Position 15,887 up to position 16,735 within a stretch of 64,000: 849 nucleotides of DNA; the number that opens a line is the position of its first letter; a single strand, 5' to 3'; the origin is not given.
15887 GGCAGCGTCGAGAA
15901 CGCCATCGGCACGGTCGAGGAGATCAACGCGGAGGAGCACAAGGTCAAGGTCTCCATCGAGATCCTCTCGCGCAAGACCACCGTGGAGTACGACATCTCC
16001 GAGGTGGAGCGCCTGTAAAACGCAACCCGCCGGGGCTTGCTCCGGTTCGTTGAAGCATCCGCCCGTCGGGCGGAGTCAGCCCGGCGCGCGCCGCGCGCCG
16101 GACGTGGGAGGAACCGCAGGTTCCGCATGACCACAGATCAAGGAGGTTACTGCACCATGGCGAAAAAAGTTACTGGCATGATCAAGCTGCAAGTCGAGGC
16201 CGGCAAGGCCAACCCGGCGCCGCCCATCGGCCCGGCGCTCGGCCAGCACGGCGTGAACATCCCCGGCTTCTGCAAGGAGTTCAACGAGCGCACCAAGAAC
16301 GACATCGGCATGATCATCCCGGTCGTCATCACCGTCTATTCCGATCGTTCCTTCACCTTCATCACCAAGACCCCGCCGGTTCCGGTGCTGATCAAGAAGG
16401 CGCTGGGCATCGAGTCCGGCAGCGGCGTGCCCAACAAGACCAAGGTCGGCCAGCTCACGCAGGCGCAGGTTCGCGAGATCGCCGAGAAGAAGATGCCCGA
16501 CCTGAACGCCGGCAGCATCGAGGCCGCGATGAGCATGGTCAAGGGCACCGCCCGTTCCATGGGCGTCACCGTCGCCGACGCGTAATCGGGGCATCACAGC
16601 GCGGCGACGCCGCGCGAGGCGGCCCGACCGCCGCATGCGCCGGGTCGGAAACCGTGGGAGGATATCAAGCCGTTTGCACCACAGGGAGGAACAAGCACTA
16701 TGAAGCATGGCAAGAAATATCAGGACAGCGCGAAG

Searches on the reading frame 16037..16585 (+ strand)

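Call 9: search_protein_families(library=pfam, proteins=[window:16037-16585:+], max_evalue=0.01)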
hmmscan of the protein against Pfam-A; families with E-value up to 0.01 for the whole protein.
window:16037-16585:+ (182 aa): 2 families
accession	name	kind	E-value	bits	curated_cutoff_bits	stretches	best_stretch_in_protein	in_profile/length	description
PF03946.19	Ribosomal_L11_N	-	2e-30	104.8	32.9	1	49-106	1-58/58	Ribosomal protein L11, N-terminal domain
PF00298.24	Ribosomal_L11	-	2.1e-29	102.2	21.4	1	111-179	1-69/69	Ribosomal protein L11, RNA binding domain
